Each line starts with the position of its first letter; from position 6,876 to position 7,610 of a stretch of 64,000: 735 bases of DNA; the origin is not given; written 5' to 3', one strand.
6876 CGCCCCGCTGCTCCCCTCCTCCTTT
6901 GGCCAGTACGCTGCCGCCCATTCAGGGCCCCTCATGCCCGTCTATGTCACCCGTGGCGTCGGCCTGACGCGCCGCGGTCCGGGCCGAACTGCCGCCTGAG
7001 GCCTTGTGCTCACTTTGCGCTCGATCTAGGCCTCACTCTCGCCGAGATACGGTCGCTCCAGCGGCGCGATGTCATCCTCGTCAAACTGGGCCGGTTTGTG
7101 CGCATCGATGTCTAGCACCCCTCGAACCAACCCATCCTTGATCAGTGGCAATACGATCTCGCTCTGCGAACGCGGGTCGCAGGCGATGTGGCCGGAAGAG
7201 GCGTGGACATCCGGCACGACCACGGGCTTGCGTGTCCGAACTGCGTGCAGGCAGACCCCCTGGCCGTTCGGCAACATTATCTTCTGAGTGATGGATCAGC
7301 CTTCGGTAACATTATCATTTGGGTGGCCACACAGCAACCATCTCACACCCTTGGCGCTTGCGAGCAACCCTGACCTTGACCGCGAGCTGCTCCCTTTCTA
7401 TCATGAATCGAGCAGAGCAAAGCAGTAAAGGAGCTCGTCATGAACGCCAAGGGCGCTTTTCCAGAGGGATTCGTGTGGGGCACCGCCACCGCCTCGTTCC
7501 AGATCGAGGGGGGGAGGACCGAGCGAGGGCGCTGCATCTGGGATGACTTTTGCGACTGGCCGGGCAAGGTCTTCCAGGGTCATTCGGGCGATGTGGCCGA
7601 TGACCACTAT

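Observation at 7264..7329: Low-GC 28-30 bp repeat shared by two loci 20 kb apart (7264-7329 and 27392-27487); here it is a tandem pair at a gene-truncation point.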

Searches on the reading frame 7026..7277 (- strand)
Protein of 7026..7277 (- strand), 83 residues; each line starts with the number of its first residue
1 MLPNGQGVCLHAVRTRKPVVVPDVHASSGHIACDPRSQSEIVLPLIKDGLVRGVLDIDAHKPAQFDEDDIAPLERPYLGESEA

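Call 24: search_protein_families(library=pfam, proteins=[window:7026-7277:-], max_evalue=0.01)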
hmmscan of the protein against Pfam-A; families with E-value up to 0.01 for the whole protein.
window:7026-7277:- (83 aa): 2 families
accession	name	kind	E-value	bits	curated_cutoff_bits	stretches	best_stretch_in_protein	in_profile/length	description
PF13185.12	GAF_2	-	1.5e-11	45.1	28.6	1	4-74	52-125/136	GAF domain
PF01590.32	GAF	-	8.3e-09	36.5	22.4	1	3-71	50-120/133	GAF domain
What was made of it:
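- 7026..7265 (-): 5'-truncated GAF / free-methionine-(R)-sulfoxide-reductase-like gene (pseudogene). Only the part matching residues 53-123 of 132 remains. The ORF's ATG (7277-7275) comes from the IS inner repeat. Pfam GAF_2 profile positions 52-125 of 136 (call 24).
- On Free methionine-(R)-sulfoxide reductase (GAF-domain fRMsr): the gene at 7026-7277: Only profile positions 52-125 of 136 are present (call 24).
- Checked: The ORF 7026-7277(-) does start MLPNG inside the inner repeat and matches the GAF domain only over profile positions 52-125 of 136 (call 24).
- The fragment lacks about 40% of the GAF domain (call 24).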

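Call 42: find_homologous_proteins(query=window:7029-7277:-, max_evalue=1e-10)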
Query seq(83 aa) (83 aa): 5 proteins with E <= 1e-10 among 6 candidates.
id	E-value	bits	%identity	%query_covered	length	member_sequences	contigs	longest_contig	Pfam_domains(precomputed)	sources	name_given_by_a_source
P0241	1.1e-48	180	100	100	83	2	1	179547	PF13185.13,PF01590.33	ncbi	-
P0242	1.1e-23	101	68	87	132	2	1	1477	PF13185.13,PF01590.33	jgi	jgi:L-methionine (R)-S-oxide reductase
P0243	2.8e-22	96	63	87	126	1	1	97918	PF13185.13,PF01590.33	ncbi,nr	ncbi:MAG: GAF domain-containing protein [Chloroflexi bacterium]|nr:GAF domain-containing protein [Ch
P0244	2.4e-13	68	54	84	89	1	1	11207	PF13185.13,PF01590.33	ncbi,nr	ncbi:MAG: GAF domain-containing protein, partial [Candidatus Eisenbacteria bacterium]|nr:GAF domain-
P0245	1.4e-11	62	54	83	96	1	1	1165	PF13185.13,PF01590.33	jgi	-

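Call 44: find_encoding_contigs(protein=P0243, flank=4000, max_places=3)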
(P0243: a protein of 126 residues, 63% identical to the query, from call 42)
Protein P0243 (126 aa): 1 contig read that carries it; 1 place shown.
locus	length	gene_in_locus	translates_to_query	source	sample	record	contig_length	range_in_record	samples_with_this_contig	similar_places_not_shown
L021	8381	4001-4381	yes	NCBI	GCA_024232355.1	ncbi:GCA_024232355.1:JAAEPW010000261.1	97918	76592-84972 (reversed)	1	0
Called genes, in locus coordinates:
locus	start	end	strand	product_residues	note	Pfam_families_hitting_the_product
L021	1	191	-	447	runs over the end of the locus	PF00815:Histidinol_dh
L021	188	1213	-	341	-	PF01634:HisG, PF08029:HisG_C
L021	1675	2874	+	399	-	PF00365:PFK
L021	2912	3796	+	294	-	PF00248:Aldo_ket_red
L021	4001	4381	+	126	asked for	PF01590:GAF, PF13185:GAF_2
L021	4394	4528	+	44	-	PF01370:Epimerase (weak), PF16363:GDP_Man_Dehyd (weak)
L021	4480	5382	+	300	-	PF01073:3Beta_HSD, PF01370:Epimerase, PF02719:Polysacc_synt_2 (weak), PF04321:RmlD_sub_bind, PF05368:NmrA (weak), PF13460:NAD_binding_10, PF16363:GDP_Man_Dehyd, PF07993:NAD_binding_4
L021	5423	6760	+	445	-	PF01554:MatE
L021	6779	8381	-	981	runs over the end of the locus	PF04932:Wzy_C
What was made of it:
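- Tried and rejected: The protein search gave only 5 hits, and the one long contig (L021) shares only the GAF-epimerase neighbourhood (calls 42, 44).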

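Call 45: find_encoding_contigs(protein=P0241, flank=2000, max_places=5)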
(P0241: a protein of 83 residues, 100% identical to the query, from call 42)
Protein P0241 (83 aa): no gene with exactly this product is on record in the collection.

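Call 53: list_cluster_members(proteins=[P0241, P0121])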
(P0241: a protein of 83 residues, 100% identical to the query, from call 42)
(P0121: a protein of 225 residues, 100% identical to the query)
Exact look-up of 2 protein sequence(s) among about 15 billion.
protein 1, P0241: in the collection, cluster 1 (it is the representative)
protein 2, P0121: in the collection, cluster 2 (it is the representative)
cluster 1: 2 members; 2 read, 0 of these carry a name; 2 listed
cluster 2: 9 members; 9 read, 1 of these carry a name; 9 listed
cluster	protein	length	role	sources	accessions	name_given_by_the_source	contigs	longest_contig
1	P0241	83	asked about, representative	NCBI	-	-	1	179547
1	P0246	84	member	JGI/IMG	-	-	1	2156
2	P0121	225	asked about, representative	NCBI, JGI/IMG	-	-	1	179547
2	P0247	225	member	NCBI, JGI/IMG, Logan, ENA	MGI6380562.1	MAG: 50S ribosomal protein L25 [Anaerolineae bacterium] | large subunit ribosomal protein L25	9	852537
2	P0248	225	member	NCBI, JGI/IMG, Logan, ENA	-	-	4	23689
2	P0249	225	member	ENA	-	-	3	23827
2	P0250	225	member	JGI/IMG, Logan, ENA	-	-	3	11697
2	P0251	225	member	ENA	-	-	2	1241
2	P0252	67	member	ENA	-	-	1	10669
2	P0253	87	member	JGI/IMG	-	-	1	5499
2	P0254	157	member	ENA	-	-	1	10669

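Call 54: find_encoding_contigs(protein=P0247, flank=3000, max_places=10)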
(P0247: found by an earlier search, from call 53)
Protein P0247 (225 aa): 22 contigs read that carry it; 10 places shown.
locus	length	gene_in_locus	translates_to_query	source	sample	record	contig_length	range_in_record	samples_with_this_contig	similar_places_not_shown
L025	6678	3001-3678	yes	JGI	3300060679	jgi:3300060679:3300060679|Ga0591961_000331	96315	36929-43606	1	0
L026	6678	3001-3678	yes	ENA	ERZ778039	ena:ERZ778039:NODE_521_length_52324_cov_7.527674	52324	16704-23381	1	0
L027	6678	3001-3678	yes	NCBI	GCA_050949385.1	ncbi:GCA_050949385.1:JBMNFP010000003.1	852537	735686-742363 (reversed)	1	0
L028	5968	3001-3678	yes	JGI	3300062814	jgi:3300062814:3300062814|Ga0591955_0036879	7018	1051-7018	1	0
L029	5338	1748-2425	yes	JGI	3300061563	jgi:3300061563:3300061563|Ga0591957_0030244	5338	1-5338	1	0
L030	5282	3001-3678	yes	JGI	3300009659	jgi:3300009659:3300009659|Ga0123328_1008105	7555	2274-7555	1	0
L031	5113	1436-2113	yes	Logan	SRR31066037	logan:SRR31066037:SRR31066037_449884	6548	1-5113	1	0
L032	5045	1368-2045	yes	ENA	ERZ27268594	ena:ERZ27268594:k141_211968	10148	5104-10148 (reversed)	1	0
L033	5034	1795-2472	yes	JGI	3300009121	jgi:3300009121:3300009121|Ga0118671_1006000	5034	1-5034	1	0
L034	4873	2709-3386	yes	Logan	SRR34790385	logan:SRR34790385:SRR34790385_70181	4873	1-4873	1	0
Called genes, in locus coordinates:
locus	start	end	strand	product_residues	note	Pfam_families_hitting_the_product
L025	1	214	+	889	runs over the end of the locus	PF00912:Transgly, PF00905:Transpeptidase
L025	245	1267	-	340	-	PF23473:LysM3_LYK4_5 (weak), PF01476:LysM (weak), PF01551:Peptidase_M23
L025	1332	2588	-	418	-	PF07498:Rho_N, PF07497:Rho_RNA_bind, PF00006:ATP-synt_ab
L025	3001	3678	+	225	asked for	PF01386:Ribosomal_L25p, PF14693:Ribosomal_TL5_C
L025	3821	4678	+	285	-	PF01261:AP_endonuc_2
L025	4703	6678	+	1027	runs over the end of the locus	PF01074:Glyco_hydro_38N, PF09261:Alpha-mann_mid, PF07748:Glyco_hydro_38C, PF17677:Glyco_hydro38C2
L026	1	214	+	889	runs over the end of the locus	PF00912:Transgly, PF00905:Transpeptidase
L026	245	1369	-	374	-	PF23473:LysM3_LYK4_5 (weak), PF01476:LysM (weak), PF01551:Peptidase_M23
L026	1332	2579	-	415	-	PF07498:Rho_N, PF07497:Rho_RNA_bind, PF00006:ATP-synt_ab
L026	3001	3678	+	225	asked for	PF01386:Ribosomal_L25p, PF14693:Ribosomal_TL5_C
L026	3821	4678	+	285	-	PF01261:AP_endonuc_2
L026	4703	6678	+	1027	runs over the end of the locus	PF01074:Glyco_hydro_38N, PF09261:Alpha-mann_mid, PF07748:Glyco_hydro_38C, PF17677:Glyco_hydro38C2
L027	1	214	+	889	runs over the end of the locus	PF00912:Transgly, PF00905:Transpeptidase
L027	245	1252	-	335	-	PF01476:LysM (weak), PF23473:LysM3_LYK4_5 (weak), PF01551:Peptidase_M23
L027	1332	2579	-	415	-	PF07498:Rho_N, PF07497:Rho_RNA_bind, PF00006:ATP-synt_ab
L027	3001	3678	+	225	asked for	PF01386:Ribosomal_L25p, PF14693:Ribosomal_TL5_C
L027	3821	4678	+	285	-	PF01261:AP_endonuc_2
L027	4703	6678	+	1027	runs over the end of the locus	PF01074:Glyco_hydro_38N, PF09261:Alpha-mann_mid, PF07748:Glyco_hydro_38C, PF17677:Glyco_hydro38C2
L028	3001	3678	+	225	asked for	PF01386:Ribosomal_L25p, PF14693:Ribosomal_TL5_C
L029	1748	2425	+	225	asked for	PF01386:Ribosomal_L25p, PF14693:Ribosomal_TL5_C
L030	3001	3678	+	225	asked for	PF01386:Ribosomal_L25p, PF14693:Ribosomal_TL5_C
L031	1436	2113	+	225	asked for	PF01386:Ribosomal_L25p, PF14693:Ribosomal_TL5_C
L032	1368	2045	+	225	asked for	PF01386:Ribosomal_L25p, PF14693:Ribosomal_TL5_C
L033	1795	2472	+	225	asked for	PF01386:Ribosomal_L25p, PF14693:Ribosomal_TL5_C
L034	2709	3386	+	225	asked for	PF01386:Ribosomal_L25p, PF14693:Ribosomal_TL5_C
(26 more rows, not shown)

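Call 56: find_encoding_contigs(protein=P0246, flank=3000, max_places=10)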
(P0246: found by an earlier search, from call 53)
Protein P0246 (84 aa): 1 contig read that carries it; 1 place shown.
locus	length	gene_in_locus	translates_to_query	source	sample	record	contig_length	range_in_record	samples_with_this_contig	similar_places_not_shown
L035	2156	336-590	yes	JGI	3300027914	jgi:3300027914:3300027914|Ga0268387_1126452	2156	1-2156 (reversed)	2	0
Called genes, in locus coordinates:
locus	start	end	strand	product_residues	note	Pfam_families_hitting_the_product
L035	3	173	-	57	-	?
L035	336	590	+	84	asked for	PF01590:GAF, PF13185:GAF_2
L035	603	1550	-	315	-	PF00149:Metallophos, PF12850:Metallophos_2 (faint)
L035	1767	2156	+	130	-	?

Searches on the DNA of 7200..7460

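Call 61: search_rna_families(source=window, start=7200, end=7460, threshold=evalue, max_evalue=1)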
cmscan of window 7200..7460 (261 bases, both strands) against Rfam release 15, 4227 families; matches with E-value up to 1: 1.
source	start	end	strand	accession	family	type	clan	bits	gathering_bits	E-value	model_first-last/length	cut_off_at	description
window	7294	7345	-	RF01123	sR35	Gene; snRNA; snoRNA; CD-box;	-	17.3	60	0.034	1-57/57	no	Small nucleolar RNA sR35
